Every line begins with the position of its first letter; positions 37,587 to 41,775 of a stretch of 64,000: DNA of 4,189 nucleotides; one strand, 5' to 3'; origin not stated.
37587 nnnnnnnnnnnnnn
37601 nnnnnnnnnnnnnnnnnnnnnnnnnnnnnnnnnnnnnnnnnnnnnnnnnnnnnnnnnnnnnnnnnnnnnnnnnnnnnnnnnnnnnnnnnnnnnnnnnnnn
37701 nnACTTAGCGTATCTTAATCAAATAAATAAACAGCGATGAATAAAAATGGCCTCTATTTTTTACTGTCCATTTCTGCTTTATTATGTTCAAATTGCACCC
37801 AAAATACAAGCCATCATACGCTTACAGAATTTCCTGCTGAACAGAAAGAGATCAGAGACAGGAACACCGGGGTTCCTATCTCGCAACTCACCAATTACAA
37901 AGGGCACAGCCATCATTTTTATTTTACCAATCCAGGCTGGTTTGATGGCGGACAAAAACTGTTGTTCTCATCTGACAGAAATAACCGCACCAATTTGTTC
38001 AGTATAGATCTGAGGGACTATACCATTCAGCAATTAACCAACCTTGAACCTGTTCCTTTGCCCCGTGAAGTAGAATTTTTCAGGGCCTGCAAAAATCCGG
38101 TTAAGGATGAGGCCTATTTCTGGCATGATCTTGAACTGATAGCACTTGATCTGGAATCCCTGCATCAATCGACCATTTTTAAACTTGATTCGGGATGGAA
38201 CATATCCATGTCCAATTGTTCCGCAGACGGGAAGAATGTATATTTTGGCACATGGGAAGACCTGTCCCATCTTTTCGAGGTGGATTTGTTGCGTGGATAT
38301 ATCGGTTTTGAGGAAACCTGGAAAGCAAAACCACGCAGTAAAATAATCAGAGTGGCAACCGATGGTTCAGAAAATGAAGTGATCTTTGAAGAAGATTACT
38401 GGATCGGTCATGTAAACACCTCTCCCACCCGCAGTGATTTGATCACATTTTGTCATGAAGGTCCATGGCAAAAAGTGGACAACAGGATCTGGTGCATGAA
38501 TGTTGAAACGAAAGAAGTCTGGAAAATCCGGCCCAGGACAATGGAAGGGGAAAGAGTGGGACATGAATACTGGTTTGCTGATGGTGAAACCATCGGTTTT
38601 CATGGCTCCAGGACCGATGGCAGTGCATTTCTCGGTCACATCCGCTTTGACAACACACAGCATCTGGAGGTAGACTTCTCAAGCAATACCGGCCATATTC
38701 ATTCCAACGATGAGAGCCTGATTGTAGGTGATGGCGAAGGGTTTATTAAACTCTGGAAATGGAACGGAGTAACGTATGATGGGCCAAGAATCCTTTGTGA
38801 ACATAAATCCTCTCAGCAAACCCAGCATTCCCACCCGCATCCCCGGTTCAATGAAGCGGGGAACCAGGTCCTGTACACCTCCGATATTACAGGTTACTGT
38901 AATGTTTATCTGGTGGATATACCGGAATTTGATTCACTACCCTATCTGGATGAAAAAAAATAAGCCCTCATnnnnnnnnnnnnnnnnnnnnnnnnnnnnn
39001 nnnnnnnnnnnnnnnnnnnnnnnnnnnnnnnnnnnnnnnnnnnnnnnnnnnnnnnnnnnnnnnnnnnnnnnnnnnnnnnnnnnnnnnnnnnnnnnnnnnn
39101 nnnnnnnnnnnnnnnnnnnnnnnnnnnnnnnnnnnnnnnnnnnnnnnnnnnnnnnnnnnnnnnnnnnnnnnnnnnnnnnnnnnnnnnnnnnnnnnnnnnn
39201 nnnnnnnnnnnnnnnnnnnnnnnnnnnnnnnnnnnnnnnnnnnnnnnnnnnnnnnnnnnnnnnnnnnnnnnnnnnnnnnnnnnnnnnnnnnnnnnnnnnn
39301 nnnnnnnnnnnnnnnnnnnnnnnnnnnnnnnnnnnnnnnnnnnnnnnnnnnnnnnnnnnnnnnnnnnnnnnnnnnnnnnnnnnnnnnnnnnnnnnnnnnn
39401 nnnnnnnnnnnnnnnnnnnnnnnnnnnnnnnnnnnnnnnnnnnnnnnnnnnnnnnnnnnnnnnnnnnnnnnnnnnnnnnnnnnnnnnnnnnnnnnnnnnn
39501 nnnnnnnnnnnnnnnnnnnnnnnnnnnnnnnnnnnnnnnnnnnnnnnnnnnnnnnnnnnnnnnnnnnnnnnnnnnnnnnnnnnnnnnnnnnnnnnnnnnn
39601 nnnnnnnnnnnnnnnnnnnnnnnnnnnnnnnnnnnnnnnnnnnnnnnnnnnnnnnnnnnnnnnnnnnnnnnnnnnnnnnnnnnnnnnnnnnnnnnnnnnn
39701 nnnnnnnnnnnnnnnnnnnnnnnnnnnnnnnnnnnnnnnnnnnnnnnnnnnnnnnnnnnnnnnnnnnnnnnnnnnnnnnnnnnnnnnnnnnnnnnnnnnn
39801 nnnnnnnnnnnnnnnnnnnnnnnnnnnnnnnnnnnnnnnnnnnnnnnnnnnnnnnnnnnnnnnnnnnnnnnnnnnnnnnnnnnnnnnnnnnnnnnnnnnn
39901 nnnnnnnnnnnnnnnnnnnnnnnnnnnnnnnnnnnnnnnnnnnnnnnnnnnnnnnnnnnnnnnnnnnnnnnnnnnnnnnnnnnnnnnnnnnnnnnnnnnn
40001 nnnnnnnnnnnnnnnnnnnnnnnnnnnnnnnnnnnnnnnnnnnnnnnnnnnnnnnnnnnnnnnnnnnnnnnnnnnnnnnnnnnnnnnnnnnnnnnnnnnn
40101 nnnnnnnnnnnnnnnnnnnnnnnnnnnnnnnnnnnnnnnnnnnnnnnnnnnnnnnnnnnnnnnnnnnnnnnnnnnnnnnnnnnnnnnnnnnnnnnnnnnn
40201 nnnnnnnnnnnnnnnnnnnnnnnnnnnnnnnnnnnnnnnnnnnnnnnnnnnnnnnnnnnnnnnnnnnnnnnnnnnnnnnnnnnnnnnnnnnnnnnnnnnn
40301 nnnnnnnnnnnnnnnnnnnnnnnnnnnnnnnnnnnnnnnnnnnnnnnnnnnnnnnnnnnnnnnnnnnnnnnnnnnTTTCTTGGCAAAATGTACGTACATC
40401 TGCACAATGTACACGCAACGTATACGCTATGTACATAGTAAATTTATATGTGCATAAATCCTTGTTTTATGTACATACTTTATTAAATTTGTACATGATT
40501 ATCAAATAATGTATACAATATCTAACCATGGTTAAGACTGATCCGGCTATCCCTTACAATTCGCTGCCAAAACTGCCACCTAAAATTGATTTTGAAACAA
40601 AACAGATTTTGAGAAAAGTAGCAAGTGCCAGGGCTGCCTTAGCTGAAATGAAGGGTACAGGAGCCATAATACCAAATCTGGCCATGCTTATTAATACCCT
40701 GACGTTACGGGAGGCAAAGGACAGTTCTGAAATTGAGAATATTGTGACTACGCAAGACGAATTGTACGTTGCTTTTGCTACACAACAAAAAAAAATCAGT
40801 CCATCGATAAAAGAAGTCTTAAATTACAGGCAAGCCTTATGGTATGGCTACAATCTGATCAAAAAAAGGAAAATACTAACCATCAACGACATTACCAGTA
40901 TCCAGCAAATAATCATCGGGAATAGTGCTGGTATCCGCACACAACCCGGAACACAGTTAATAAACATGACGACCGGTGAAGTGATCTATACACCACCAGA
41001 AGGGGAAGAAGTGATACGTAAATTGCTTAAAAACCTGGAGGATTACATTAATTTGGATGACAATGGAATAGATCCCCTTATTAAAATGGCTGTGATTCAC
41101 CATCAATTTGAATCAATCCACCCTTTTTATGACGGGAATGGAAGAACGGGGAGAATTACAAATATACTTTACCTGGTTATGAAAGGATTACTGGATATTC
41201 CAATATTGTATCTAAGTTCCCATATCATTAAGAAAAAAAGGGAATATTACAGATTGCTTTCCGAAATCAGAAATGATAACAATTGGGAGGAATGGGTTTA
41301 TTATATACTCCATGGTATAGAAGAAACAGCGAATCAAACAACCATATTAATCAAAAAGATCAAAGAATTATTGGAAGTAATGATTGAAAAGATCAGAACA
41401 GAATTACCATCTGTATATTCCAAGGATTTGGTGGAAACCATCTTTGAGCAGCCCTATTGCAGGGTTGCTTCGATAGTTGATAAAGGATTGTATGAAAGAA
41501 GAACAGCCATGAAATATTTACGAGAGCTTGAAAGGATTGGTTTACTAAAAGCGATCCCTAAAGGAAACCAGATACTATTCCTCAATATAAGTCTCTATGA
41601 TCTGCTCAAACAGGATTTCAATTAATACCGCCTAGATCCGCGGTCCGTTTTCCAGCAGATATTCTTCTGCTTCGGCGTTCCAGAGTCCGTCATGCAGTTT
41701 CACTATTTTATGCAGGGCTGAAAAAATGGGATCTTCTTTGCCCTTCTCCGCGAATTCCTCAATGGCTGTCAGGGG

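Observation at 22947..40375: susC/susD locus followed by five consecutive heparinase II/III-like lyases, a PL22-like lyase and a BNR-4 protein: a PUL with no obvious known substrate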

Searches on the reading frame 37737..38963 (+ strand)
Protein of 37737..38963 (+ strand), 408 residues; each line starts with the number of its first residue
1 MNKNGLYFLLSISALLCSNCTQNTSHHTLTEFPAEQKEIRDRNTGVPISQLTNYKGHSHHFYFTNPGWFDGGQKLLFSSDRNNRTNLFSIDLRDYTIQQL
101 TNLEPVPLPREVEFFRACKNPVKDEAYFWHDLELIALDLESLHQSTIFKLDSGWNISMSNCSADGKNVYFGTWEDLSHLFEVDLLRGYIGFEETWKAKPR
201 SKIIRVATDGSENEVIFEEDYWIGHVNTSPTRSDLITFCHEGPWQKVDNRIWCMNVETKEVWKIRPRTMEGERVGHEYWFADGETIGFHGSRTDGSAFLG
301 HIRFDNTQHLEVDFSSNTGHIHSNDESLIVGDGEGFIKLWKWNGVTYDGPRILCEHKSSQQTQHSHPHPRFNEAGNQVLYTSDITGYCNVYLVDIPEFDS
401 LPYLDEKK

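Call 4: search_protein_families(library=pfam, proteins=[window:37737-38963:+], max_evalue=0.01)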
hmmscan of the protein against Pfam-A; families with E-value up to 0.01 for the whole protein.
window:37737-38963:+ (408 aa): 2 families
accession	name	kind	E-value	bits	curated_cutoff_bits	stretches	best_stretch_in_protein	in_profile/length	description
PF14583.12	Pectate_lyase22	-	5.2e-32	111.5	30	2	39-333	14-301/386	Oligogalacturonate lyase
PF07676.18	PD40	-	0.0073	16.7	20.9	0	56-88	9-37/38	WD40-like Beta Propeller Repeat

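Call 14: search_solved_structures(query=window:37737-38963:+, max_evalue=0.1)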
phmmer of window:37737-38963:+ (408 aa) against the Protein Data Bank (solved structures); distinct sequences matched with E-value up to 0.1: 2.
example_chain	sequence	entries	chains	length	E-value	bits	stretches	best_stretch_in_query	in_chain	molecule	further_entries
3c5m_A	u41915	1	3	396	3.3e-31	112.1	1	41-398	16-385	Oligogalacturonate lyase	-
3pe7_A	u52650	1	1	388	8e-29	104.2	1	38-397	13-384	Oligogalacturonate lyase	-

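Call 38: search_protein_families(library=ncbifam, proteins=[window:37737-38963:+], max_evalue=0.001)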
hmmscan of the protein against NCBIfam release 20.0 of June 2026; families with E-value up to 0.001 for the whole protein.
window:37737-38963:+ (408 aa): 2 families
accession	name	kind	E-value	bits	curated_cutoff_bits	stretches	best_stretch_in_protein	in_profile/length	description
TIGR02800.1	propeller_TolB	equivalog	1.5e-06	27.4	343.15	0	64-101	282-319/418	Tol-Pal system beta propeller repeat protein TolB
NF003124.0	PRK04043.1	equivalog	0.00023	20.1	428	0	15-100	235-316/419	Tol-Pal system protein TolB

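Call 70: find_homologous_proteins(query=window:37737-38963:+, max_evalue=1e-10)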
Query window:37737-38963:+ (408 aa): 1016 proteins with E <= 1e-10 among 2452 candidates; the best 120 are listed.
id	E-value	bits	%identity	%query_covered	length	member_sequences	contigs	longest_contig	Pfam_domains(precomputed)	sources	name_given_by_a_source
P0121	5.9e-264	894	91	100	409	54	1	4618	PF26549.1,PF14583.13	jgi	-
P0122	7.6e-249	844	86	100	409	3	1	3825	PF26549.1,PF14583.13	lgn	-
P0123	8.3e-241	818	83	100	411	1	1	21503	PF26549.1,PF14583.13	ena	-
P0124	1.2e-238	811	82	100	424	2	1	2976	PF26549.1,PF14583.13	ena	-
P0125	3.2e-227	773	78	98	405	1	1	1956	PF26549.1,PF14583.13,PF07676.19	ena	-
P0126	1.1e-225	768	78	97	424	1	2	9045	PF26549.1,PF14583.13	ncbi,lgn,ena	-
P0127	3.4e-224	763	77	98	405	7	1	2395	PF26549.1,PF14583.13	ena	-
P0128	2.0e-221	754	77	100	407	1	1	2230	PF26549.1,PF14583.13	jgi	jgi:oligogalacturonide lyase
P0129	2.2e-220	750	78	96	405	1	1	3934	PF26549.1,PF14583.13,PF07676.19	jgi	jgi:oligogalacturonide lyase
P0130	4.3e-218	743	77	96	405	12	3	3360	PF26549.1,PF14583.13,PF07676.19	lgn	-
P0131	9.0e-217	738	76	97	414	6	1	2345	PF26549.1,PF14583.13,PF07676.19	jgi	jgi:oligogalacturonide lyase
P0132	3.2e-215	733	75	98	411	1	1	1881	PF26549.1,PF14583.13,PF07676.19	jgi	-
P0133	1.1e-214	732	79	92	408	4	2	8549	PF26549.1,PF14583.13,PF07676.19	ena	-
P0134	8.4e-214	729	73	99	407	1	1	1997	PF26549.1,PF14583.13,PF07676.19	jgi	jgi:oligogalacturonide lyase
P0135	5.1e-213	726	75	96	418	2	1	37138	PF26549.1,PF14583.13,PF07676.19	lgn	-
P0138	1.2e-209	715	74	99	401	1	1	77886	PF26549.1,PF14583.13,PF07676.19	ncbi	-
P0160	7.8e-162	557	61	91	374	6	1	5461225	PF26549.1,PF14583.13,PF07676.19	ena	-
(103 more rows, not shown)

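Call 71: find_encoding_contigs(protein=P0138, flank=10000, max_places=1)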
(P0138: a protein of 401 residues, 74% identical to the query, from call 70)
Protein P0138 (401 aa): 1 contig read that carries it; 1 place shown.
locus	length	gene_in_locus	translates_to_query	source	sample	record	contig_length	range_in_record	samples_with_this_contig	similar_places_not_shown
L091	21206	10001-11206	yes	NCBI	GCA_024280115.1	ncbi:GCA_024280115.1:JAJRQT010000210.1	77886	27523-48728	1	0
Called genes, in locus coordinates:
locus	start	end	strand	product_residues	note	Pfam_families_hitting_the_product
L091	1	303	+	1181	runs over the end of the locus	PF13620:CarboxypepD_reg (weak), PF13715:CarbopepD_reg_2, PF07715:Plug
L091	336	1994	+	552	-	PF12741:SusD-like, PF12771:SusD-like_2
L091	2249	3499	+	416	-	PF00890:FAD_binding_2 (weak), PF01266:DAO, PF03486:HI0933_like (faint), PF07992:Pyr_redox_2 (faint), PF13450:NAD_binding_8 (weak), PF13738:Pyr_redox_3 (faint)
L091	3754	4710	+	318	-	PF02585:PIG-L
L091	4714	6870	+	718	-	PF02838:Glyco_hydro_20b, PF16126:DUF4838 (faint), PF00728:Glyco_hydro_20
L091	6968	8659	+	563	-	PF18370:RGI_lyase, PF13517:FG-GAP_3 (faint), PF21348:RGL11_C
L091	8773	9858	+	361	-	PF04909:Amidohydro_2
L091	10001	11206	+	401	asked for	PF14583:Pectate_lyase22, PF26549:Tricorn_N (faint), PF07676:PD40 (faint)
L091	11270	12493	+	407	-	-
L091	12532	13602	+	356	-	PF13810:DUF4185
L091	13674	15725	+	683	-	PF05448:AXE1 (weak)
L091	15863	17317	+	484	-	-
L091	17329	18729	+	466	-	PF00884:Sulfatase, PF01663:Phosphodiest (faint), PF16347:SGSH_C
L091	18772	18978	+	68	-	-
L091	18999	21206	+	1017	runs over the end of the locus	PF02449:Glyco_hydro_42, PF08532:Glyco_hydro_42M (faint)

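Call 72: find_encoding_contigs(protein=P0160, flank=10000, max_places=1)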
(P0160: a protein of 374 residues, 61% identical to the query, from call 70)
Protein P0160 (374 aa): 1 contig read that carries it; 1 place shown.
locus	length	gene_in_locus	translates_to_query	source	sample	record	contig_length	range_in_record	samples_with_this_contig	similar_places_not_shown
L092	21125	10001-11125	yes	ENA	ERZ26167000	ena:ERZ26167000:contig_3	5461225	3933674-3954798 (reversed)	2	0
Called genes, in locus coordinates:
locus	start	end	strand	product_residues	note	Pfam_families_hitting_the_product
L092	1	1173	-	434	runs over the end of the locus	PF00815:Histidinol_dh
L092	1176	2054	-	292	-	PF01634:HisG, PF08029:HisG_C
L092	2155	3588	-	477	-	-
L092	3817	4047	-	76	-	-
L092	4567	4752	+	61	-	-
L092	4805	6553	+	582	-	PF00664:ABC_membrane, PF00005:ABC_tran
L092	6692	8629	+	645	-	PF00664:ABC_membrane, PF00005:ABC_tran, PF02463:SMC_N (faint)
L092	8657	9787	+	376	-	PF25919:BSH_CusB (faint), PF00364:Biotin_lipoyl (faint), PF25973:BSH_CzcB (weak), PF25881:HH_YBHG (weak)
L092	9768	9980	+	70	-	-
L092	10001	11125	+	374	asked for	PF14583:Pectate_lyase22, PF26549:Tricorn_N (faint), PF07676:PD40 (weak)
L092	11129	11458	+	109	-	PF04993:TfoX_N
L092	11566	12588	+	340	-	PF00248:Aldo_ket_red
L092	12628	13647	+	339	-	PF00107:ADH_zinc_N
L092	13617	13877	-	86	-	-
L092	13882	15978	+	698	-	PF05170:AsmA, PF05359:DUF748, PF13116:YhdP (faint), PF05170:AsmA (weak)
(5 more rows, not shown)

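Call 73: find_encoding_contigs(protein=P0135, flank=10000, max_places=1)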
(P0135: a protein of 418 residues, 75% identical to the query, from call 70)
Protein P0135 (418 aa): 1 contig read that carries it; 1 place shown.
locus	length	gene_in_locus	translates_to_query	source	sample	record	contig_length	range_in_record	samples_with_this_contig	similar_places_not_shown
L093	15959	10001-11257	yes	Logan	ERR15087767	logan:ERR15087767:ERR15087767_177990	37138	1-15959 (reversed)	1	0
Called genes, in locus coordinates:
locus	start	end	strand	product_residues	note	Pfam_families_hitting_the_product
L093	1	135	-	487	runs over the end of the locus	PF01229:Glyco_hydro_39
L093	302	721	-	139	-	-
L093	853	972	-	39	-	-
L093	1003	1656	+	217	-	PF08281:Sigma70_r4_2, PF04545:Sigma70_r4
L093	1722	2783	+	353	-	PF04773:FecR, PF16344:FecR_C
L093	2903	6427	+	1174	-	PF13620:CarboxypepD_reg, PF13715:CarbopepD_reg_2, PF07715:Plug, PF00593:TonB_dep_Rec_b-barrel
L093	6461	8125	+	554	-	PF12741:SusD-like, PF12771:SusD-like_2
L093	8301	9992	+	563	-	PF18370:RGI_lyase, PF13517:FG-GAP_3 (faint), PF01839:FG-GAP (faint), PF21348:RGL11_C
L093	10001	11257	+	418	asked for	PF14583:Pectate_lyase22, PF07676:PD40 (faint), PF26549:Tricorn_N (faint)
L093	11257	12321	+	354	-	PF01738:DLH, PF22244:GCE_fung (faint)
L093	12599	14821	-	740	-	PF00756:Esterase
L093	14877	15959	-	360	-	?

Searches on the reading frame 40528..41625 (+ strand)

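Call 5: search_protein_families(library=pfam, proteins=[window:40528-41625:+], max_evalue=0.01)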
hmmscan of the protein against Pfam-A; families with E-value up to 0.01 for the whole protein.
window:40528-41625:+ (365 aa): 3 families
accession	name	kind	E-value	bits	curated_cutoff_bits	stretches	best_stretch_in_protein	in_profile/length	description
PF13784.11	Fic_N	-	4.8e-27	94.3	26.7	1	28-109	1-82/82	Fic/DOC family N-terminal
PF21248.3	SoFic-like_C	-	2.8e-24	85.5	27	1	281-356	1-76/76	Protein adenylyltransferase SoFic-like, C-terminal domain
PF02661.23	Fic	-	3.6e-18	66.6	24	1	117-216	2-93/93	Fic/DOC family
